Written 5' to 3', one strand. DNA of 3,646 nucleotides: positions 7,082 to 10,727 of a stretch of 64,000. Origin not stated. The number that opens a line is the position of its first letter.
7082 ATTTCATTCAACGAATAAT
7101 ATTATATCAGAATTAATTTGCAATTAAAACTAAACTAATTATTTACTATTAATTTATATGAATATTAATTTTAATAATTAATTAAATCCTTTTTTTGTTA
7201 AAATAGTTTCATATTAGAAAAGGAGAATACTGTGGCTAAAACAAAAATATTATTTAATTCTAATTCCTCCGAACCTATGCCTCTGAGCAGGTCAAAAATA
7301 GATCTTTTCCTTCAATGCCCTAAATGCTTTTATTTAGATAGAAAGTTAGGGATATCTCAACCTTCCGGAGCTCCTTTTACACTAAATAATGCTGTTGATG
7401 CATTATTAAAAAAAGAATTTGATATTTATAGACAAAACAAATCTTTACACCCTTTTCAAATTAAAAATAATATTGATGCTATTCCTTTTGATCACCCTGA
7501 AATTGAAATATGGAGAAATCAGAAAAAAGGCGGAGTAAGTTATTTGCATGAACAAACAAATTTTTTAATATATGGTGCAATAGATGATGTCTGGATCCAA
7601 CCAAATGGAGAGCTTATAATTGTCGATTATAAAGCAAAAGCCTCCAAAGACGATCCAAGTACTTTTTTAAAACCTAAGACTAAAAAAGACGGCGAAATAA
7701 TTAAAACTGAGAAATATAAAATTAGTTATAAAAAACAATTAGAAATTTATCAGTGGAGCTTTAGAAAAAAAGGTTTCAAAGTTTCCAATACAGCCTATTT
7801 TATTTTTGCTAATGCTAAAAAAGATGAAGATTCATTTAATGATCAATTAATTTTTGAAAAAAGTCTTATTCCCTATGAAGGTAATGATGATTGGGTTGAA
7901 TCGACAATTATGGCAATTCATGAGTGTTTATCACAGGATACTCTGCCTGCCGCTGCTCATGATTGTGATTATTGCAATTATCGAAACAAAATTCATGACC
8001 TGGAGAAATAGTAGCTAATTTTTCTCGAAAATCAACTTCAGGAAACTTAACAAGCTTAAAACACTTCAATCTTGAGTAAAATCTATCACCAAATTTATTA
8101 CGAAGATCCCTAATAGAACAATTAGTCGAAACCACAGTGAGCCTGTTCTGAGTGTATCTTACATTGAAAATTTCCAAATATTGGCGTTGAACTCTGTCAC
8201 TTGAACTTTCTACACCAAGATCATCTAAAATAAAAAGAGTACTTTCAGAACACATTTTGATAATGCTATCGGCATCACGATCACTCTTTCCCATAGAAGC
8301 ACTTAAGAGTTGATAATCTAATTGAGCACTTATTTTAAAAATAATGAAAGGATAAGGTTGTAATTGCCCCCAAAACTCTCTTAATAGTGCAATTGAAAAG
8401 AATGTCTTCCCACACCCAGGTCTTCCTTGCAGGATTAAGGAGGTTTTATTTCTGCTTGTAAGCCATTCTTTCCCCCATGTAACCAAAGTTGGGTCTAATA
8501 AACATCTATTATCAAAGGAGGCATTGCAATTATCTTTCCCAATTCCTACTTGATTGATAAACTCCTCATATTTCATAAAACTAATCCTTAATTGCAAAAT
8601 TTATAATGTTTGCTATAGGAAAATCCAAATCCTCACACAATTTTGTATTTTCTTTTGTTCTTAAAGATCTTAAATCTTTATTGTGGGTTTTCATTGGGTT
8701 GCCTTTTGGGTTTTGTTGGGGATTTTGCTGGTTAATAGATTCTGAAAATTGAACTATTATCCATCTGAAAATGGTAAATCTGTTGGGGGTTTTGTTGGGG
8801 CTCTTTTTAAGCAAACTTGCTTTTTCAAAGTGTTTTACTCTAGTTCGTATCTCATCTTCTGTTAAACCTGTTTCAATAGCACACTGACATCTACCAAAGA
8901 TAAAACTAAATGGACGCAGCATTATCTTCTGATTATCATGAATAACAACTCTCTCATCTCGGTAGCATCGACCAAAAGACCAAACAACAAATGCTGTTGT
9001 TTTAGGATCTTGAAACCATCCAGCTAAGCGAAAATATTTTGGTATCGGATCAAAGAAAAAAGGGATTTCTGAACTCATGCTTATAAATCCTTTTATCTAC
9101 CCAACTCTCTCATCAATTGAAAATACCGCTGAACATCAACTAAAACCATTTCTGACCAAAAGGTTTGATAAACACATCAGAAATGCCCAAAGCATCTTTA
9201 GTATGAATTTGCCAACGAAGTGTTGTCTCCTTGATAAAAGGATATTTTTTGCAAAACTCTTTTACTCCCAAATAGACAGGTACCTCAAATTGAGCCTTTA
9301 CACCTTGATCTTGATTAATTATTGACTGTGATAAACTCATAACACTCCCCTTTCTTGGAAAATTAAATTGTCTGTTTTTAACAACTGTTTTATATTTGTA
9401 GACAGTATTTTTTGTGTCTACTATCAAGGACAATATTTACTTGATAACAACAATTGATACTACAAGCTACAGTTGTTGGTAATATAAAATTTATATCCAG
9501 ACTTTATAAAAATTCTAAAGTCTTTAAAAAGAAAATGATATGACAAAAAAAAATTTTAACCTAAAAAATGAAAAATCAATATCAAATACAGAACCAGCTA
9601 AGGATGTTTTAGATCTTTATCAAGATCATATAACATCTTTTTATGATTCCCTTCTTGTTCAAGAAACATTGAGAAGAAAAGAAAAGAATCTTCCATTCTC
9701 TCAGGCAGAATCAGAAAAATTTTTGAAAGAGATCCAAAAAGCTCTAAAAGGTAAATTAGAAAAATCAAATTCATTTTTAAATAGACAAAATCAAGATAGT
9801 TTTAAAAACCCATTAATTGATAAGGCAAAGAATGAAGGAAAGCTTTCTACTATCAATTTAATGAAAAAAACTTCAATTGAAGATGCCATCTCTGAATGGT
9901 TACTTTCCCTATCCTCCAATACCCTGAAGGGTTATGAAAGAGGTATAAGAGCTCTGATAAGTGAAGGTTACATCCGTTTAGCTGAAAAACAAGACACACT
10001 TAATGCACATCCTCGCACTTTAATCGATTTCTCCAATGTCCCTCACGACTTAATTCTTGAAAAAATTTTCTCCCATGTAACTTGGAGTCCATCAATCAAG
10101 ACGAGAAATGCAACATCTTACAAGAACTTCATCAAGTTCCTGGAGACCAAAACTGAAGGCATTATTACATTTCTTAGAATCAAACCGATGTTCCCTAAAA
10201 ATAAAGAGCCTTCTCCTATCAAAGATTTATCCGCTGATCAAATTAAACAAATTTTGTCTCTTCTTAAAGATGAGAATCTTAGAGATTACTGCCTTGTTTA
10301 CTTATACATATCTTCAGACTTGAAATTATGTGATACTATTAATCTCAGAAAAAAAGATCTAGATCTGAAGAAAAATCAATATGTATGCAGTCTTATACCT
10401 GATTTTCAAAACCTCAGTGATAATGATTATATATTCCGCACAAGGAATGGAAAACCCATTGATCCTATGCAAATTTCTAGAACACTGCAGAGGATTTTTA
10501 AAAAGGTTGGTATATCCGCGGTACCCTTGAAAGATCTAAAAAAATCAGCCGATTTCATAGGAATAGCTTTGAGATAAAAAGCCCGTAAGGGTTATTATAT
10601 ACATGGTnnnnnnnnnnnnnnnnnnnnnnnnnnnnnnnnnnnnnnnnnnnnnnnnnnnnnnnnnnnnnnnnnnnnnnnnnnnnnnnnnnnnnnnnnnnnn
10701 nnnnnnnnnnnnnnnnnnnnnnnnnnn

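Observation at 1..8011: SNF2 helicase fused into a type III R-M operon, with a divergent Cas4-like nuclease: a candidate four-gene defence locus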

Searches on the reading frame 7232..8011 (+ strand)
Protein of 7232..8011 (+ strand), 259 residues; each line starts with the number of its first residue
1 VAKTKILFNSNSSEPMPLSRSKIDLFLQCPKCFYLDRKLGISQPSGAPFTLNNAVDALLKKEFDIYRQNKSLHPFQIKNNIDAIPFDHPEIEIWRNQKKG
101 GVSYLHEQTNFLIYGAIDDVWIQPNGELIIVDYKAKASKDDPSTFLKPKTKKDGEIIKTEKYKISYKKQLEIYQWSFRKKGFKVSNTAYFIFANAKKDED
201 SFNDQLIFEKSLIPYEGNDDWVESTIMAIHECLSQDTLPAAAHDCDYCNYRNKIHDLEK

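Call 7: search_protein_families(library=pfam, proteins=[window:7232-8011:+], max_evalue=0.01)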
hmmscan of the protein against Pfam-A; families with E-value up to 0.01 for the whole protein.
window:7232-8011:+ (259 aa): 2 families
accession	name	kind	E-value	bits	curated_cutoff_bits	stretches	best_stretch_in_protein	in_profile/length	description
PF12705.13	PDDEXK_1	-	5.5e-12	46.6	22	1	18-251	2-243/247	PD-(D/E)XK nuclease superfamily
PF01930.23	Cas_Cas4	-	0.001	19.6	22.7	1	148-251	63-155/160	Domain of unknown function DUF83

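Call 8: search_protein_families(library=padloc, proteins=[window:7232-8011:+], max_evalue=0.01)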
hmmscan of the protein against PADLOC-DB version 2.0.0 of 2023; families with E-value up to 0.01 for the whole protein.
window:7232-8011:+ (259 aa): 5 families
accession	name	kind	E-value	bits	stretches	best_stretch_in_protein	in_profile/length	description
PDLC01250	Cas4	-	1.1e-06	27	1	23-252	6-165/168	"CAS-I,CAS-II,CAS-III,CAS-IV,CAS-V,CAS-VI; acquisition_associated"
PDLC00944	Cas4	-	4.6e-05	21.7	1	158-252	86-174/177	Cas4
PDLC00943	Cas4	-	5.7e-05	21.1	1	119-252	73-176/180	CRISPR-associated protein Cas4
PDLC02405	Aga_Cas4-like_Nuc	-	0.0055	14.1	0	107-140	135-168/270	Class II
PDLC01611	Cas4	-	0.0068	14.7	1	151-251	64-153/158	"CAS-I,CAS-II,CAS-III,CAS-IV,CAS-V,CAS-VI; acquisition_associated"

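Call 9: search_protein_families(library=ncbifam, proteins=[window:7232-8011:+], max_evalue=0.001)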
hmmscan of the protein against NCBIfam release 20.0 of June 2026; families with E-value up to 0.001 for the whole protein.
window:7232-8011:+ (259 aa): 1 family
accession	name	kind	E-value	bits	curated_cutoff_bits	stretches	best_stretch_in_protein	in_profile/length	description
TIGR00372.1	cas4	equivalog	0.00022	21.1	65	0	119-252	73-176/180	CRISPR-associated protein Cas4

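Call 44: find_related_loci(query=window:7232-8011:+, collection=metagenome_contigs, flank=10000)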
Query window:7232-8011:+ (259 aa) in metagenome_contigs; peptide patterns used: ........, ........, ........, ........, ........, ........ (x = any residue, [..] = any of these).
337 stretches matched a pattern; 38 encode a relative of the query (tblastn E <= 1e-3); 38 distinct loci.
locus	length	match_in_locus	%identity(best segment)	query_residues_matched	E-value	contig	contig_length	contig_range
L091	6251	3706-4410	50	3-251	7e-87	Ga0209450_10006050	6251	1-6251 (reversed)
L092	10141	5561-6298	51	3-258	6e-84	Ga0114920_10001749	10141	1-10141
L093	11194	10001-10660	51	18-251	2e-80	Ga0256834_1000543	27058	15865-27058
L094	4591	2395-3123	48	3-259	2e-80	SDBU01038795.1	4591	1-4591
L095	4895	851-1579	47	3-259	2e-79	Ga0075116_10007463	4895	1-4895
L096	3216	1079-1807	47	3-259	4e-80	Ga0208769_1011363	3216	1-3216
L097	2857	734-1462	47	3-259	3e-80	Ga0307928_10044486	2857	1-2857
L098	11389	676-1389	49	3-254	5e-79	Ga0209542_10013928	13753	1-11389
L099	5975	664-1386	47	3-257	4e-79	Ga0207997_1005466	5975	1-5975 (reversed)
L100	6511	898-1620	47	3-257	3e-79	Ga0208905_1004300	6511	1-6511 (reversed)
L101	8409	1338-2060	47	3-257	3e-79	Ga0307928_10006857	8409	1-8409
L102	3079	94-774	50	18-257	1e-79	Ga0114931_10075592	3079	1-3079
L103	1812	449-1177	47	3-259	7e-81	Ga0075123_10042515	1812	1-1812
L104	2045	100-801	48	3-250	4e-79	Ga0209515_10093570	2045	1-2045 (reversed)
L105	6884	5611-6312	48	3-250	2e-76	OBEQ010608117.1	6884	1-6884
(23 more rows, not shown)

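Call 68: search_protein_families(library=phrogs, proteins=[window:7232-8011:+], max_evalue=0.001)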
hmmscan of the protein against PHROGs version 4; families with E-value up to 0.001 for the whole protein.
window:7232-8011:+ (259 aa): 2 families
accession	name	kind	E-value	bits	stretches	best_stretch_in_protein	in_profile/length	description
phrog_31195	-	unknown function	2.2e-11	44.7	1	18-251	6-221/232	-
phrog_1227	-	DNA, RNA and nucleotide metabolism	0.00035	20.9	1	128-257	142-260/268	exonuclease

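Call 81: search_dna_similar(query=window:7232-8011:+, collection=phages, mode=protein, max_rows=15, max_evalue=0.00001)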
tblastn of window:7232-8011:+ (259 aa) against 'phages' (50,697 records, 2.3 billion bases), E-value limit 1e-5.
No match.

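Call 82: search_dna_similar(query=window:7232-8011:+, collection=plasmids, mode=protein, max_rows=30, max_evalue=0.00001)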
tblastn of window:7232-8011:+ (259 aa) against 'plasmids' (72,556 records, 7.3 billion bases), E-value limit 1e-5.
Records with a match: 1; places in all: 1; records where one place covers at least 80% of the query: 1.
Best place of each record, by identity: <60% 1.
By first word of the organism name: Flagellatimonas 1.
By predicted mobility (MOB-suite, as given by PLSDB): non-mobilizable 1.
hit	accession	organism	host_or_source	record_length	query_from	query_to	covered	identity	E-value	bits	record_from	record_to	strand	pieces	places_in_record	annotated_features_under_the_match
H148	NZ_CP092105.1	Flagellatimonas centrodinii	Dinoflagellate,cell culture,algal ...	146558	18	257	93%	38.6%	7e-48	176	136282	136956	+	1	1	PD-(D/E)XK nuclease family protein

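Call 83: get_annotated_region(hit=H148, flank=10000)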
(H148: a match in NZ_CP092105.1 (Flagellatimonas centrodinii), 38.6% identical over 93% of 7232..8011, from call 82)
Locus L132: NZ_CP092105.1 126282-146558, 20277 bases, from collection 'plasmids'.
description: Flagellatimonas centrodinii strain R2A-3 plasmid unnamed, complete sequence
organism: Flagellatimonas centrodinii (NCBI taxid 2806210)
taxonomy: Bacteria; Pseudomonadota; Gammaproteobacteria; Nevskiales; Nevskiaceae; Flagellatimonas; Flagellatimonas centrodinii
host: -; source: Dinoflagellate,cell culture,algal culture; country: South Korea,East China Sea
typing (MOB-suite, as given by PLSDB): non-mobilizable
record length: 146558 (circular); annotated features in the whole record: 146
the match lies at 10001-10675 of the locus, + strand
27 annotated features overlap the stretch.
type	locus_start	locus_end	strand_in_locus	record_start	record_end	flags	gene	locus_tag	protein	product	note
CDS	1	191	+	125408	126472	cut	-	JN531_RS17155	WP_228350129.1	dUTP diphosphatase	-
CDS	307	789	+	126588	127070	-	-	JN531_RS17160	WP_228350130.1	hypothetical protein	-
CDS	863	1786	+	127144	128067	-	-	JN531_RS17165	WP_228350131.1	hypothetical protein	-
CDS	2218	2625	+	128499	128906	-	-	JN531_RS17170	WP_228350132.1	hypothetical protein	-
CDS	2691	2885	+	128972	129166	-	-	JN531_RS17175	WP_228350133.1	H-NS histone family protein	-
CDS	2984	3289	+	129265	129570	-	-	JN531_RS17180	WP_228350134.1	hypothetical protein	-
CDS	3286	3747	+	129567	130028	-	-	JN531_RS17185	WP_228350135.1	GNAT family N-acetyltransferase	-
CDS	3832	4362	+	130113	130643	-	-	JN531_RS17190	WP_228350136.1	hypothetical protein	-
CDS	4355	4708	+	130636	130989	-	-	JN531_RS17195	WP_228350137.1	hypothetical protein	-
CDS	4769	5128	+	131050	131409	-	-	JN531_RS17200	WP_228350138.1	hypothetical protein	-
CDS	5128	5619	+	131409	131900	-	-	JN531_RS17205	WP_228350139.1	hypothetical protein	-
CDS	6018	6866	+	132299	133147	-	-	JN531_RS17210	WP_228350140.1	nucleotide kinase domain-containing protein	-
CDS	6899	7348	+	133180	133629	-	-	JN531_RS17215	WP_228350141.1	hypothetical protein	-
CDS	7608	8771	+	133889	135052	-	-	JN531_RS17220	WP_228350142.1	hypothetical protein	-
CDS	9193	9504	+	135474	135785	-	-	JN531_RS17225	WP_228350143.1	hypothetical protein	-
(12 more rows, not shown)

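Call 104: search_solved_structures(query=window:7232-8011:+, max_evalue=0.1)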
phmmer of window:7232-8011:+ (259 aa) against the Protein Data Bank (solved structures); distinct sequences matched with E-value up to 0.1: 1.
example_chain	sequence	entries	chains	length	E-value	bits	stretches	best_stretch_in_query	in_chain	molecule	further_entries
30yx_M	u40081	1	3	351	0.082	15.4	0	75-176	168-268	tail-associated dlysin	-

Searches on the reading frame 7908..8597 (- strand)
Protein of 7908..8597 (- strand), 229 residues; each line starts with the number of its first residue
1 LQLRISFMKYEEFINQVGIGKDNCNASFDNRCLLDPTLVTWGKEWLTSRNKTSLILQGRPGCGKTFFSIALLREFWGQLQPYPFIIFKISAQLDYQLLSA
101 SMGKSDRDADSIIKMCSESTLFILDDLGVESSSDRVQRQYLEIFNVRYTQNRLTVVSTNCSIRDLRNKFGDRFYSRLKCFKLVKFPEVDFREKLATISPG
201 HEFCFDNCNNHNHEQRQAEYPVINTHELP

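Call 7: search_protein_families(library=pfam, proteins=[window:7908-8597:-], max_evalue=0.01)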
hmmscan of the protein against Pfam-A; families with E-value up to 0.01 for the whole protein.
window:7908-8597:- (229 aa): 6 families
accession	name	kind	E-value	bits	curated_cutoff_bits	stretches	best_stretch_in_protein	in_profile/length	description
PF01695.23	IstB_IS21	-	3.6e-07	30.4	24.1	1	49-172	90-206/238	IstB-like ATP binding protein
PF00004.35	AAA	-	7.7e-05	23.6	21.2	1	54-176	1-126/131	ATPase family associated with various cellular activities (AAA)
PF24883.2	NPHP3_N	-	0.00022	21.9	24.8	1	43-78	13-49/164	Nephrocystin 3, N-terminal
PF20720.3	nSTAND3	-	0.0044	17.2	27.2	1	50-126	16-73/155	Novel STAND NTPase 3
PF00308.24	Bac_DnaA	-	0.0065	17.1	23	0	54-178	37-156/162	Bacterial DnaA ATPAse domain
PF07728.20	AAA_5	-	0.0066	16.9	22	0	54-150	2-96/139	AAA domain (dynein-related subfamily)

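Call 8: search_protein_families(library=padloc, proteins=[window:7908-8597:-], max_evalue=0.01)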
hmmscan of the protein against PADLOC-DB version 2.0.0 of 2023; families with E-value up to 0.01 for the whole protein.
window:7908-8597:- (229 aa): 2 families
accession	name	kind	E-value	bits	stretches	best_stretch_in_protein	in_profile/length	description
PDLC04140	mad8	-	0.00044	17.9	1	50-106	26-77/314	mads_8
PDLC00915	TRIP13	-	0.0083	13.6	0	54-114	66-123/302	TRIP13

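Call 9: search_protein_families(library=ncbifam, proteins=[window:7908-8597:-], max_evalue=0.001)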
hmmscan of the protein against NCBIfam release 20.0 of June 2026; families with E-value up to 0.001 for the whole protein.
window:7908-8597:- (229 aa): 9 families
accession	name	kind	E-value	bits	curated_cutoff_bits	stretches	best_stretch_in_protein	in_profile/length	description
NF005304.0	PRK06835.1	equivalog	2.1e-22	79.7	215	1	49-194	181-323/330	ATP-binding protein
NF005992.0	PRK08116.1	subfamily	2.3e-21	76.1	189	1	43-195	105-256/269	hypothetical protein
NF038214.1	IS21_help_AAA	equivalog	5e-11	42.7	200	1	49-172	88-204/232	IS21-like element helper ATPase IstB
NF001154.0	PRK00149.3-3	equivalog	2.4e-08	33.4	410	1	53-179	152-275/462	chromosomal replication initiator protein DnaA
NF005931.1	PRK07952.1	equivalog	3.7e-07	29.9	357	1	8-179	51-224/246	replicative helicase loader DnaC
TIGR00362.1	DnaA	equivalog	2.5e-06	26.8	343.9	1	53-194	139-275/437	chromosomal replication initiator protein DnaA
NF006505.0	PRK08939.1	equivalog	8e-06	25.3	228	1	44-169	149-269/306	primosomal protein DnaI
TIGR03420.1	DnaA_homol_Hda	equivalog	8.9e-05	22.1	194.8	0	38-196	25-167/226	DnaA regulatory inactivator Hda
NF009043.0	PRK12377.1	subfamily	0.00065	19.4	389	0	51-178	101-223/248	ATP-binding protein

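Call 68: search_protein_families(library=phrogs, proteins=[window:7908-8597:-], max_evalue=0.001)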
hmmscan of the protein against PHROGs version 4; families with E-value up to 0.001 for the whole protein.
window:7908-8597:- (229 aa): 3 families
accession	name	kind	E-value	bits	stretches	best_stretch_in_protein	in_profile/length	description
phrog_50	-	DNA, RNA and nucleotide metabolism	8.3e-24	85.5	1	9-193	320-512/570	DnaC-like helicase loader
phrog_3277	-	DNA, RNA and nucleotide metabolism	1.1e-17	65.4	1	44-178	3-139/168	DnaC-like helicase loader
phrog_26922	-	DNA, RNA and nucleotide metabolism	3.9e-12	47.6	1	114-195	7-90/92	DnaC-like helicase loader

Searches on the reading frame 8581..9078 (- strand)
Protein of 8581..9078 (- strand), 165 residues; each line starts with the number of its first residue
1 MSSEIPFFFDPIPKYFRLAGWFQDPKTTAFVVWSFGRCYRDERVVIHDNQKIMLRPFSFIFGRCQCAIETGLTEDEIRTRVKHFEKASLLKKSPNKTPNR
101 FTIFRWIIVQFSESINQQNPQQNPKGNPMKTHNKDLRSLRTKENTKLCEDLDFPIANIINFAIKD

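Call 7: search_protein_families(library=pfam, proteins=[window:8581-9078:-], max_evalue=0.01)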
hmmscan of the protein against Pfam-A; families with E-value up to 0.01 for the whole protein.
window:8581-9078:- (165 aa): 0 families

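Call 8: search_protein_families(library=padloc, proteins=[window:8581-9078:-], max_evalue=0.01)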
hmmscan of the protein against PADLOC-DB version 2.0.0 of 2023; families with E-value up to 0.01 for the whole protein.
window:8581-9078:- (165 aa): 0 families

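Call 9: search_protein_families(library=ncbifam, proteins=[window:8581-9078:-], max_evalue=0.001)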
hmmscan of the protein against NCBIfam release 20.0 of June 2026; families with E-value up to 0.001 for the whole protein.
window:8581-9078:- (165 aa): 0 families

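Call 68: search_protein_families(library=phrogs, proteins=[window:8581-9078:-], max_evalue=0.001)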
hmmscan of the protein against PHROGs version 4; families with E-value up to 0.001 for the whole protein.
window:8581-9078:- (165 aa): 2 families
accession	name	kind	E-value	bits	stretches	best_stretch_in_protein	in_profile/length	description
phrog_2514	-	DNA, RNA and nucleotide metabolism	0.00011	22.6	1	39-142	35-144/270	DnaD-like helicase loader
phrog_186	-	DNA, RNA and nucleotide metabolism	0.00031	21.5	1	58-145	60-152/308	DnaD-like helicase loader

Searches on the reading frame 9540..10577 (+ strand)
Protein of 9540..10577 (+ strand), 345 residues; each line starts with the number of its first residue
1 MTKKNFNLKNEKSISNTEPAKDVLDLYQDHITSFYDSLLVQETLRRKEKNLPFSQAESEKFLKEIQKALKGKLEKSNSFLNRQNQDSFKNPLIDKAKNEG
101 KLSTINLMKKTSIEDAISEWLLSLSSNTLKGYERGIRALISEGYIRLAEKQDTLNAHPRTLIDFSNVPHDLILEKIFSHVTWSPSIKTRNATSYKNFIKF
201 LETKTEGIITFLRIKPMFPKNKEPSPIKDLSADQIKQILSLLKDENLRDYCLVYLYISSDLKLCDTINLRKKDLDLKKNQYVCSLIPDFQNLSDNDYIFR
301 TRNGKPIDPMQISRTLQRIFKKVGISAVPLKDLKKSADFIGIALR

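Call 7: search_protein_families(library=pfam, proteins=[window:9540-10577:+], max_evalue=0.01)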
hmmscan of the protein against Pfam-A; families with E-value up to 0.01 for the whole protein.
window:9540-10577:+ (345 aa): 1 family
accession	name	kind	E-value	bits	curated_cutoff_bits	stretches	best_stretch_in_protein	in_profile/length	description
PF00589.27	Phage_integrase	-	1.3e-06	28.7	27.1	0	229-280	2-55/172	Phage integrase family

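Call 8: search_protein_families(library=padloc, proteins=[window:9540-10577:+], max_evalue=0.01)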
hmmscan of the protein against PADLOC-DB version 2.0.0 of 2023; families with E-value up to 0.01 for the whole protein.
window:9540-10577:+ (345 aa): 0 families

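Call 9: search_protein_families(library=ncbifam, proteins=[window:9540-10577:+], max_evalue=0.001)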
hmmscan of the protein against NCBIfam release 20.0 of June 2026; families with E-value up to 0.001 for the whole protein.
window:9540-10577:+ (345 aa): 4 families
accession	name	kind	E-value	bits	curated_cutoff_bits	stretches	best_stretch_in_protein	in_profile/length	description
NF040815.2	recomb_XerA_Arch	equivalog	1.4e-08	34.6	220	1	124-280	12-145/263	site-specific tyrosine recombinase/integron integrase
TIGR02224.1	recomb_XerC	equivalog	4.7e-08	32.8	335.15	1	124-280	13-160/295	tyrosine recombinase XerC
TIGR02225.1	recomb_XerD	equivalog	1.9e-06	27.4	329.6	1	123-281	12-158/290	site-specific tyrosine recombinase XerD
NF001399.0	PRK00283.1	subfamily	0.00014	21.2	279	1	123-280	21-167/300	tyrosine recombinase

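Call 68: search_protein_families(library=phrogs, proteins=[window:9540-10577:+], max_evalue=0.001)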
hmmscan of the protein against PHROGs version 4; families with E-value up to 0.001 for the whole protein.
window:9540-10577:+ (345 aa): 2 families
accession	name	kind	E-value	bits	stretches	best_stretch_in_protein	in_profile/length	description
phrog_216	-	integration and excision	6.8e-09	36.2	1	196-279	24-106/301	integrase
phrog_1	-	integration and excision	2.8e-07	31.2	1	95-324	157-386/611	integrase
